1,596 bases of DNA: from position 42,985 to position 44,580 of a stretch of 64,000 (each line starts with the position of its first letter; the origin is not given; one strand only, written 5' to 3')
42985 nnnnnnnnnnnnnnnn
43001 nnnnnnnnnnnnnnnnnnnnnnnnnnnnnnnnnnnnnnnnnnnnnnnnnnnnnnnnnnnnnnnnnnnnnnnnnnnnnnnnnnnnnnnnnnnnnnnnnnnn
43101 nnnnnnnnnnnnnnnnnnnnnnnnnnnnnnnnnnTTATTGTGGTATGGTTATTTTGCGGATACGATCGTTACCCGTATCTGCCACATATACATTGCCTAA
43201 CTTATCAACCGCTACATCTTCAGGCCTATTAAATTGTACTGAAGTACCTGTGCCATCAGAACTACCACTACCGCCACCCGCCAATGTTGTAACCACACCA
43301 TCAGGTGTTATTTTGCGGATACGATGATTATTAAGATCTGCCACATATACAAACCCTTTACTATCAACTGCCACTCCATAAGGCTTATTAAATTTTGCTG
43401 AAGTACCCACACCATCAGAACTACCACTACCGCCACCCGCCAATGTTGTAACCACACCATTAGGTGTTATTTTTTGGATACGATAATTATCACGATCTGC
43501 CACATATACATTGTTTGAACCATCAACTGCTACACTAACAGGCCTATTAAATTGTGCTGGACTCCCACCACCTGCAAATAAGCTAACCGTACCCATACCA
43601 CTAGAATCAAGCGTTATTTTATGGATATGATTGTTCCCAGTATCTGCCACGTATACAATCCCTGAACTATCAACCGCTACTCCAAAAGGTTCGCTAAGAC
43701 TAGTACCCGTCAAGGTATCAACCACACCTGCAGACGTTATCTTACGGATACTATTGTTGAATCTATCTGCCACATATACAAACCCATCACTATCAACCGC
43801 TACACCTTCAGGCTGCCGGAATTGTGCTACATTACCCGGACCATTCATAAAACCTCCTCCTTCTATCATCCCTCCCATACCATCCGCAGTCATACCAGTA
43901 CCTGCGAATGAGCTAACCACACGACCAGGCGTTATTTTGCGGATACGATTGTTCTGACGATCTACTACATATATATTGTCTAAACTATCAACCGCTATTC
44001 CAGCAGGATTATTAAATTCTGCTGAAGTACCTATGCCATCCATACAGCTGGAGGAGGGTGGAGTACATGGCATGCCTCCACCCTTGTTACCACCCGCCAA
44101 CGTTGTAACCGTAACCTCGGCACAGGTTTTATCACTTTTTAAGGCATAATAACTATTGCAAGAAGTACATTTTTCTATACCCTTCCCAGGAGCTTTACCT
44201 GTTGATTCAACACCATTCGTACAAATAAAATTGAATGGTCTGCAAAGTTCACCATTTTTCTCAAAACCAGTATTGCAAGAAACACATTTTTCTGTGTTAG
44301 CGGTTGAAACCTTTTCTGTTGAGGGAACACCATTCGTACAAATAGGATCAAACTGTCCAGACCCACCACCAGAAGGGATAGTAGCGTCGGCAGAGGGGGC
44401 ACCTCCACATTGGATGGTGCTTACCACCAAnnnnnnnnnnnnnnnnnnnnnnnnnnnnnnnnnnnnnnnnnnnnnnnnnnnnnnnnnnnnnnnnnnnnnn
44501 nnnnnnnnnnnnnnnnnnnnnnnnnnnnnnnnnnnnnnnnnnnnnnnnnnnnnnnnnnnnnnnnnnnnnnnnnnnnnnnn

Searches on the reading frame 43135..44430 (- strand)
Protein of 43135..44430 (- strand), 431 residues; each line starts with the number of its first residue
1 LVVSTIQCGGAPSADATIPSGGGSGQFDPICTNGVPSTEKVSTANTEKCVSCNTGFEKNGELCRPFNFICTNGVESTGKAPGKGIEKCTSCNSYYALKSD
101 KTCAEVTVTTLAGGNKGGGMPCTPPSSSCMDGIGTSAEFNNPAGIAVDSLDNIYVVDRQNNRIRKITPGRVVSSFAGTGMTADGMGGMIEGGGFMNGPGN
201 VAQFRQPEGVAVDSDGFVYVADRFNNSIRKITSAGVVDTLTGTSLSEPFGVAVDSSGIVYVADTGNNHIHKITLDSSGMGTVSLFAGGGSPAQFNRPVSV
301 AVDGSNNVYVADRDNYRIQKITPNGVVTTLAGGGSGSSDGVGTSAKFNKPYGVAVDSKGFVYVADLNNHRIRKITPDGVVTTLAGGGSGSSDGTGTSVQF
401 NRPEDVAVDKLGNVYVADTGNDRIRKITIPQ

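Call 11: search_protein_families(library=pfam, proteins=[window:43135-44430:-], max_evalue=0.1)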
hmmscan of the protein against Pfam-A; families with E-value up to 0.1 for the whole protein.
window:43135-44430:- (431 aa): 12 families
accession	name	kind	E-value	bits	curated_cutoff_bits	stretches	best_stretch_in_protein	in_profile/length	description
PF01436.27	NHL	-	8.3e-52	171.2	20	6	347-373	1-27/28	NHL repeat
PF25021.1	TEN_NHL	-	2e-29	103.1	27.1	4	341-385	135-177/357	Teneurin NHL domain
PF06739.17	SBBP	-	1.2e-16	60.8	20.5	3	141-156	14-29/38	Beta-propeller repeat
PF24684.1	Vgb_lyase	-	1.1e-14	54.4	50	2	206-329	140-257/290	Virginiamycin B lyase family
PF08450.18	SGL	-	1.3e-13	51.6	26.3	2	258-328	147-217/246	SMP-30/Gluconolactonase/LRE-like region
PF20067.5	SSL_N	-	3.2e-09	36.9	18.9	0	206-222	22-38/46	Strictosidine synthase-like, N-terminal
PF06977.17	SdiA-regulated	-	3.4e-06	26.9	21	0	203-221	221-239/249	SdiA-regulated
PF01731.26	Arylesterase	-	5.3e-06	27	21.3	0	201-228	50-78/86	Arylesterase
PF22701.2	Mala_s_1-like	-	3e-05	24.3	27.5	1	249-336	43-130/195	Mal s 1 allergenic protein-like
PF02393.21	US22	-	0.00028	21.4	35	0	280-314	68-98/124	US22 like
PF13449.12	Phytase-like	-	0.001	19.5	27.6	0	199-237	60-100/284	Esterase-like activity of phytase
PF00058.23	Ldl_recept_b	-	0.0016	19.3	21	0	138-148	31-41/42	Low-density lipoprotein receptor repeat class B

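Call 12: search_protein_families(library=ncbifam, proteins=[window:43135-44430:-], max_evalue=0.1)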
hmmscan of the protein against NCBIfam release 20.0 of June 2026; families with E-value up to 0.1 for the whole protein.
window:43135-44430:- (431 aa): 9 families
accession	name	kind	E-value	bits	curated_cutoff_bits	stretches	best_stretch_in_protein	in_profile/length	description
NF035926.1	scyF_NHL_VPEP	equivalog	3.2e-30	105.5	350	3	186-335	133-287/376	scytonemin biosynthesis PEP-CTERM protein ScyF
NF033206.1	ScyE_fam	subfamily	2.3e-13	50.4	80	2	347-419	7-91/333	ScyD/ScyE family protein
NF047780.1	LIC12708_fam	subfamily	2.6e-12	46.3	150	1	348-420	57-139/391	LIC_12708 family protein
NF000022.1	stregra_B_VgbA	exception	2.7e-09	36.6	600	1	210-331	62-177/299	streptogramin B lyase Vgb(A)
NF000096.1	stregra_B_VgbB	exception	1.5e-07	30.9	600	1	207-324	143-254/295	streptogramin B lyase Vgb(B)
NF047494.1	Lepto_SBBP_lipo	equivalog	2.4e-06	26.5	400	0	351-422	132-209/466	SBBP repeat beta-propeller lipoprotein, LipL53 family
TIGR02604.1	Piru_Ver_Nterm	subfamily_domain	7.7e-06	25.5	122.2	0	241-276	179-214/367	PVC-type heme-binding CxxCH protein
NF053768.1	CIS12_fam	equivalog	0.00016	20.5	860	0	205-268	129-190/715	CIS12 family contractile injection system protein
TIGR03692.1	ATP_dep_HslV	equivalog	0.04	13.6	157.75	0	150-185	22-54/171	HslVU peptidase proteolytic subunit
